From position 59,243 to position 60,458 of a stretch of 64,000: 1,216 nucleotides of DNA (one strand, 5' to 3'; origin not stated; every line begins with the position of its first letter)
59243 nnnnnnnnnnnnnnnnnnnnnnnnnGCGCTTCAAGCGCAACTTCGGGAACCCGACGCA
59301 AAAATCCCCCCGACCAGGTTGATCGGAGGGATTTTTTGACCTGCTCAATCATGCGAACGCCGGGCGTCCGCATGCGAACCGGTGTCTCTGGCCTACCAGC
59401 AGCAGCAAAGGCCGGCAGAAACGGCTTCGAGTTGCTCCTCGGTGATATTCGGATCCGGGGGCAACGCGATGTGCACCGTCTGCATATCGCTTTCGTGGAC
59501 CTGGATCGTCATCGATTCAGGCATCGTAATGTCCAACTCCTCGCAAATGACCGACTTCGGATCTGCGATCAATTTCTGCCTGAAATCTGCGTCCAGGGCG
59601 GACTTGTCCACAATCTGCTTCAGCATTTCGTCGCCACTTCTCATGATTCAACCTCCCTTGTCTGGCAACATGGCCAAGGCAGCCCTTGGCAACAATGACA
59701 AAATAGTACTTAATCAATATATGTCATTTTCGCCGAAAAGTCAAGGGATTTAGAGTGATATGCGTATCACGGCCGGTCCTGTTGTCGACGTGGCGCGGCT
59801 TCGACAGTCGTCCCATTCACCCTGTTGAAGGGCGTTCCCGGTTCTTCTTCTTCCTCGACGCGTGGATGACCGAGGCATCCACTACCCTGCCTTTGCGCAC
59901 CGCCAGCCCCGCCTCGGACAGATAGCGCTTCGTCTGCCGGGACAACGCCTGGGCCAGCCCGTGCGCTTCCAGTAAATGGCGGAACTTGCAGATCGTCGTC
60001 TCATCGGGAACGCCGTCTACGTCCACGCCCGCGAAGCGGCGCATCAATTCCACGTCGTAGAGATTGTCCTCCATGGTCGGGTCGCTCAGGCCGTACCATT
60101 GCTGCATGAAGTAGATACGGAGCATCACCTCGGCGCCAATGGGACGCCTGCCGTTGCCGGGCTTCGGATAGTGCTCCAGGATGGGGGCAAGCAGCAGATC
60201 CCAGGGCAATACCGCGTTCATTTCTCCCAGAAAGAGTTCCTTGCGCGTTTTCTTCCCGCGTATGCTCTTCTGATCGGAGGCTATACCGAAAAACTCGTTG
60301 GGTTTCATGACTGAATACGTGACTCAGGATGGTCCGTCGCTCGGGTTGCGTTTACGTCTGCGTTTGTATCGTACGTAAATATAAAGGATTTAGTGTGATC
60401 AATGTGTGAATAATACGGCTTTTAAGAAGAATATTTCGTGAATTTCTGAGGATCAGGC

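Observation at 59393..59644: Precursor peptide with an extremely short Cys-Cys-Cys-Trp core after a double-glycine-type (SAG) cleavage site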

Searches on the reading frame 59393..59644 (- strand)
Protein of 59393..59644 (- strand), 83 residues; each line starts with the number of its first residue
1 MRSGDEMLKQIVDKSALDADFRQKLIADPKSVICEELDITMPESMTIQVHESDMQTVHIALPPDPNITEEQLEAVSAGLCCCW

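Call 5: search_protein_families(library=ncbifam, proteins=[window:59393-59644:-], max_evalue=0.01)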
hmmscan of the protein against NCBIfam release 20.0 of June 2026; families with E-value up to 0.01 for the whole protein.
window:59393-59644:- (83 aa): 6 families
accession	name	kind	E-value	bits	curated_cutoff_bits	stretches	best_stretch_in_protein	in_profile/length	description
TIGR03793.1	leader_NHLP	domain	1.1e-17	63.7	50.9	1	6-78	4-77/77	NHLP leader peptide family RiPP precursor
TIGR01323.1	nitrile_alph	equivalog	8.6e-07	28.7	249.85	1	18-73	114-168/189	nitrile hydratase subunit alpha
NF038399.1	NH_RiPP_Os17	domain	9.2e-06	25.7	40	1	8-34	3-29/63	Os1348 family NHLP clan protein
TIGR03887.1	thiocyan_alph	equivalog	0.00013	21.8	291.45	1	19-73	126-179/200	thiocyanate hydrolase subunit gamma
TIGR03795.1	RNP_Burkhold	subfamily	0.0002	21.7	41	1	18-58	27-67/114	BMA_0021/BMA_0022 family TOMM bacteriocin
NF033431.1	cinnamycin_RiPP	subfamily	0.002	18.7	35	1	9-58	2-48/81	cinnamycin family lantibiotic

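Call 6: search_protein_families(library=pfam, proteins=[window:59393-59644:-], max_evalue=0.01)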
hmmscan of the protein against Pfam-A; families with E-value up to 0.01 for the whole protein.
window:59393-59644:- (83 aa): 3 families
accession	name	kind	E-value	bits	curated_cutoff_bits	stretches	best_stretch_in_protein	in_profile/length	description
PF02979.21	NHase_alpha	-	3.2e-07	30.4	27.2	1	19-73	115-168/184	Nitrile hydratase, alpha chain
PF14407.11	Frankia_peptide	-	0.00014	22.5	48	1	14-43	8-38/63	Ribosomally synthesized peptide prototyped by Frankia Franean1_4349.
PF19398.4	DurB-like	-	0.0053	17.5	26.6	1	8-57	3-48/81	Lantibiotic duramycin B-like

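Call 8: find_homologous_proteins(query=window:59393-59644:-, max_evalue=0.001)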
Query window:59393-59644:- (83 aa): 594 proteins with E <= 0.001 among 594 candidates; the best 120 are listed.
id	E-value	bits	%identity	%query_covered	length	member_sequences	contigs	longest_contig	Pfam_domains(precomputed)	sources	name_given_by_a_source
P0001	1.5e-44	167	94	100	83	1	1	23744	PF02979.22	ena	-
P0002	3.2e-44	166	92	100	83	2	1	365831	PF14407.12,PF02979.22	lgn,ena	-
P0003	3.5e-44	166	93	100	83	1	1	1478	PF14407.12,PF02979.22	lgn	-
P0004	4.6e-44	166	90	100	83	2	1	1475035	PF02979.22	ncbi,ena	-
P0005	4.8e-44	166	92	100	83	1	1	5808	PF02979.22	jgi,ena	-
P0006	5.6e-44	165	90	100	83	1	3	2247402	PF02979.22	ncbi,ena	-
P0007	9.2e-44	165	92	100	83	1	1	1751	PF14407.12,PF02979.22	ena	-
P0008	1.8e-43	164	90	100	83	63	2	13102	-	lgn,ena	-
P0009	3.4e-43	163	89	100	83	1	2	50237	PF14407.12,PF02979.22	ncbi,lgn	-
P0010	3.4e-43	163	89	100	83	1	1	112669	PF02979.22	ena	-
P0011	3.4e-43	163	90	100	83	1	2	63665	PF14407.12,PF02979.22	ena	-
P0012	5.1e-43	162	90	100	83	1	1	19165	PF14407.12,PF02979.22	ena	-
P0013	1.0e-42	161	89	100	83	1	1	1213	PF14407.12,PF02979.22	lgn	-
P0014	1.1e-42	161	89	100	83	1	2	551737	PF02979.22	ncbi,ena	-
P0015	1.2e-42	161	88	100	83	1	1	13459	PF02979.22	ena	-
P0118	8.5e-40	152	83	100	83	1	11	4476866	PF02979.22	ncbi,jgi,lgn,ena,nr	ncbi:MAG: NHLP leader peptide family RiPP precursor [Nitrospinae bacterium]|nr:NHLP leader peptide f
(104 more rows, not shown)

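Call 26: find_encoding_contigs(protein=window:59393-59644:-, flank=10000, max_places=6)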
Protein window:59393-59644:- (83 aa): no gene with exactly this product is on record in the collection.

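Call 27: find_encoding_contigs(protein=P0004, flank=10000, max_places=3)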
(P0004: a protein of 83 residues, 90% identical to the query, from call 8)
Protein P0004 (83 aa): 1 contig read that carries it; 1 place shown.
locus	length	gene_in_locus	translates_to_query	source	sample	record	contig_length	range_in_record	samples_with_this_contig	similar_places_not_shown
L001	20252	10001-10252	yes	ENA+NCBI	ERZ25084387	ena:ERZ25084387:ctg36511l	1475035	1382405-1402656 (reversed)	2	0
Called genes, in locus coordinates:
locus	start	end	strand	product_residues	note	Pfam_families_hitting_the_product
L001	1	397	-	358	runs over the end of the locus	PF00005:ABC_tran, PF17912:OB_MalK, PF08402:TOBE_2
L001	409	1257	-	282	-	PF00528:BPD_transp_1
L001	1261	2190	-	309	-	PF00528:BPD_transp_1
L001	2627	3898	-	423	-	PF01547:SBP_bac_1, PF13416:SBP_bac_8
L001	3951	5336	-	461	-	PF00890:FAD_binding_2 (faint), PF01134:GIDA (weak), PF12831:FAD_oxidored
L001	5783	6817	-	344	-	-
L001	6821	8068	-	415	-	-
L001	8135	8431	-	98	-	PF24696:UGSC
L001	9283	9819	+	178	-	-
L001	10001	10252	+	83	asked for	PF02979:NHase_alpha (weak)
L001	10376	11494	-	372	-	-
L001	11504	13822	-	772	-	PF02624:YcaO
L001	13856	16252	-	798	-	PF00487:FA_desaturase, PF03710:GlnE (faint)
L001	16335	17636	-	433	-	PF02979:NHase_alpha (faint)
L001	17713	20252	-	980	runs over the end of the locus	PF00664:ABC_membrane, PF00005:ABC_tran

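Call 28: find_encoding_contigs(protein=P0118, flank=10000, max_places=4)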
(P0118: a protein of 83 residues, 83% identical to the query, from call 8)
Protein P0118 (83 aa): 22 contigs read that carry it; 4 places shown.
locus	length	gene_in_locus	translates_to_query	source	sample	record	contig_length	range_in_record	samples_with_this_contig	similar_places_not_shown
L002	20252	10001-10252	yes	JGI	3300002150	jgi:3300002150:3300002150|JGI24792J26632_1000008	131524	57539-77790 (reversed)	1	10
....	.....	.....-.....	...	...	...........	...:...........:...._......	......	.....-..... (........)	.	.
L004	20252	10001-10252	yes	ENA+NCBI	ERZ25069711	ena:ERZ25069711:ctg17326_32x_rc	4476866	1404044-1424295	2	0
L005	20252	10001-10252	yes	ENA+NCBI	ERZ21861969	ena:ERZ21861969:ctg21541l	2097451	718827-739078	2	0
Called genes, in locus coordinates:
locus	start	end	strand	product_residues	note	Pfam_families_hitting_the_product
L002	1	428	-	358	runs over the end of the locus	PF00005:ABC_tran, PF17912:OB_MalK, PF08402:TOBE_2 (weak)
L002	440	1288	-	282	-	PF00528:BPD_transp_1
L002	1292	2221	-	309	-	PF00528:BPD_transp_1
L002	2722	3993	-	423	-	PF01547:SBP_bac_1, PF13416:SBP_bac_8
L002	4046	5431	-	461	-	PF00890:FAD_binding_2 (faint), PF01134:GIDA (weak), PF12831:FAD_oxidored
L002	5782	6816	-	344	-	-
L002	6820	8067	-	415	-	-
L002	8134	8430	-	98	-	PF24696:UGSC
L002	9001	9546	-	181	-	-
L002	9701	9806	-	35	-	-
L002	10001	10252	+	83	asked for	PF02979:NHase_alpha (weak)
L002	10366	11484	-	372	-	-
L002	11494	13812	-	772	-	PF02624:YcaO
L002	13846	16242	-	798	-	PF00487:FA_desaturase, PF03710:GlnE (faint)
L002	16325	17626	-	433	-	-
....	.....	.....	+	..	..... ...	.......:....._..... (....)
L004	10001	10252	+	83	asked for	PF02979:NHase_alpha (weak)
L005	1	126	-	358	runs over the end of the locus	PF00005:ABC_tran, PF17912:OB_MalK, PF08402:TOBE_2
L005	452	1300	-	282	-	PF00528:BPD_transp_1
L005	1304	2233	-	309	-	PF00528:BPD_transp_1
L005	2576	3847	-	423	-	PF01547:SBP_bac_1, PF13416:SBP_bac_8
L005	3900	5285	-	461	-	PF00890:FAD_binding_2 (faint), PF01134:GIDA (weak), PF12831:FAD_oxidored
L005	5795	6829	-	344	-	-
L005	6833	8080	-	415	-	-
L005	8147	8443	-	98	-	PF24696:UGSC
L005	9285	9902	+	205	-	-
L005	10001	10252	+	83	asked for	PF02979:NHase_alpha (weak)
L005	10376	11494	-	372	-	-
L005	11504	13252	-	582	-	PF02624:YcaO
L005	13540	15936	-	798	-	PF00487:FA_desaturase, PF03710:GlnE (faint)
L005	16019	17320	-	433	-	PF02979:NHase_alpha (faint)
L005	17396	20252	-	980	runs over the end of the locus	PF00664:ABC_membrane, PF00005:ABC_tran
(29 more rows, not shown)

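Call 29: find_related_loci(query=window:59393-59644:-, collection=genome_contigs, flank=10000)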
Query window:59393-59644:- (83 aa) in genome_contigs; peptide patterns used: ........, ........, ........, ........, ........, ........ (x = any residue, [..] = any of these).
532 stretches matched a pattern; 252 encode a relative of the query (tblastn E <= 1e-3); the best 80 are kept; 80 distinct loci.
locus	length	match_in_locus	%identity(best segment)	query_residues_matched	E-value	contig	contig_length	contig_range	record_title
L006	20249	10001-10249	94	1-83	7e-50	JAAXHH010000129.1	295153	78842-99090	MAG: Candidatus Latescibacterota bacterium isolate Plut_88884 unfiltered_Plut_88884_genomic_contig_200116, whole genome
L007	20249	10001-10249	93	1-83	2e-49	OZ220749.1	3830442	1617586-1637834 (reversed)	MAG: bacterium isolate 072a604d-d951-4d4f-bb27-b5f30d89a258 genome assembly, chromosome: 1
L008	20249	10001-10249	93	1-83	3e-49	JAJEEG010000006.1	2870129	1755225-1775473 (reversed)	MAG: Candidatus Latescibacterota bacterium isolate p16x34bins.14 k141_287726, whole genome shotgun sequence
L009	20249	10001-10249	93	1-83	4e-49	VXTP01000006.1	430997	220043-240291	MAG: Gemmatimonadetes bacterium isolate SB0665_bin_8 NODE_5_length_430997_cov_13.586640, whole genome shotgun sequence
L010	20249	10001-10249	92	1-83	4e-49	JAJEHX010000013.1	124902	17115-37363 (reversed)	MAG: Candidatus Latescibacterota bacterium isolate p16x63bins.21 k141_407005, whole genome shotgun sequence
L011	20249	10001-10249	92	1-83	7e-49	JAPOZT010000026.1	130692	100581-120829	MAG: Gemmatimonadetes bacterium isolate IRC1_bin_16 NODE_130_length_130692_cov_20.5271, whole genome shotgun sequence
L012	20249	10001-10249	90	1-83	2e-48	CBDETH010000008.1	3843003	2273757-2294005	MAG: bacterium isolate a37c322d-fd18-4de0-acdf-9ec38001f2fc genome assembly, contig: contig_8, whole genome shotgun sequ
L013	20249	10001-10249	89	1-83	2e-48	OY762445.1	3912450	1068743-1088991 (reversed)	MAG: bacterium isolate 4d88f91b-64ba-49ef-9c7d-4906d56127d1 genome assembly, chromosome: 1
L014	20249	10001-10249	89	1-83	5e-48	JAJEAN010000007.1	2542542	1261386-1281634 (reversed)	MAG: Candidatus Latescibacterota bacterium isolate jk18x7bins.54 k141_2599900, whole genome shotgun sequence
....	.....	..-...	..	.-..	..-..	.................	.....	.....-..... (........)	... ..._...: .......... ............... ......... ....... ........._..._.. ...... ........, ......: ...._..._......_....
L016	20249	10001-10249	89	1-83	2e-47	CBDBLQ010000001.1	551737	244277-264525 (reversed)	MAG: bacterium isolate 7e3eab2d-bf14-4947-a8f9-fc6ddb354d52 genome assembly, contig: contig_1, whole genome shotgun sequ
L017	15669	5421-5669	89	1-83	3e-47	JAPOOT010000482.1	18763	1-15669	MAG: Gemmatimonadetes bacterium isolate APA_bin_41 c_000000258596, whole genome shotgun sequence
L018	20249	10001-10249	89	1-83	5e-47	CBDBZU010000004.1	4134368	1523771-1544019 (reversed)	MAG: bacterium isolate 14075d2c-179b-4e0f-9294-86ba791e4164 genome assembly, contig: contig_4, whole genome shotgun sequ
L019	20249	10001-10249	88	1-83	4e-47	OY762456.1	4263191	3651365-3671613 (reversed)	MAG: Pseudomonadales bacterium isolate 55de8a68-c5b3-443f-b747-9f40e672fbd7 genome assembly, chromosome: 1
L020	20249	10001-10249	87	1-83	5e-47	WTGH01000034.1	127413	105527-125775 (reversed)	MAG: Rhodospirillaceae bacterium isolate CO36386bin_9 NODE_91_length_127413_cov_37.868646, whole genome shotgun sequence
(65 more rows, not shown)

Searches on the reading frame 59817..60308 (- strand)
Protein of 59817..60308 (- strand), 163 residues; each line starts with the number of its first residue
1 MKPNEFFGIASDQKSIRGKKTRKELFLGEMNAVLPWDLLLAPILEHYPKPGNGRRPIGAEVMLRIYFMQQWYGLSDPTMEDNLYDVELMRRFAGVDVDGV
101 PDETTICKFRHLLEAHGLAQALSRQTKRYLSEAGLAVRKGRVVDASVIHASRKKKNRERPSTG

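Call 5: search_protein_families(library=ncbifam, proteins=[window:59817-60308:-], max_evalue=0.01)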
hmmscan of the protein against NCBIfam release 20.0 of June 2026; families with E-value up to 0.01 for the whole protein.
window:59817-60308:- (163 aa): 4 families
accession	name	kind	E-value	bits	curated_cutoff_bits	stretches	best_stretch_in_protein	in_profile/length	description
NF033581.1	transpos_IS5_4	equivalog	1e-39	136.6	140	1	27-159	2-136/285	IS5 family transposase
NF033551.1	transpos_IS1182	equivalog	1.8e-17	63.4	270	1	38-158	34-156/488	IS1182 family transposase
NF033593.1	transpos_ISNCY_1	equivalog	3.1e-08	32.7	325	1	44-149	38-141/444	ISNCY family transposase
NF033578.1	transpos_IS5_1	equivalog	0.00026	20.3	275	1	29-147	21-143/419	IS5 family transposase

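Call 6: search_protein_families(library=pfam, proteins=[window:59817-60308:-], max_evalue=0.01)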
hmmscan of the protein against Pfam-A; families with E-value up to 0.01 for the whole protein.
window:59817-60308:- (163 aa): 1 family
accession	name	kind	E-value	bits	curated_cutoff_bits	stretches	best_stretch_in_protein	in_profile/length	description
PF05598.16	DUF772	-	6.9e-20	71.3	23.1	1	53-122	1-70/74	Transposase domain (DUF772)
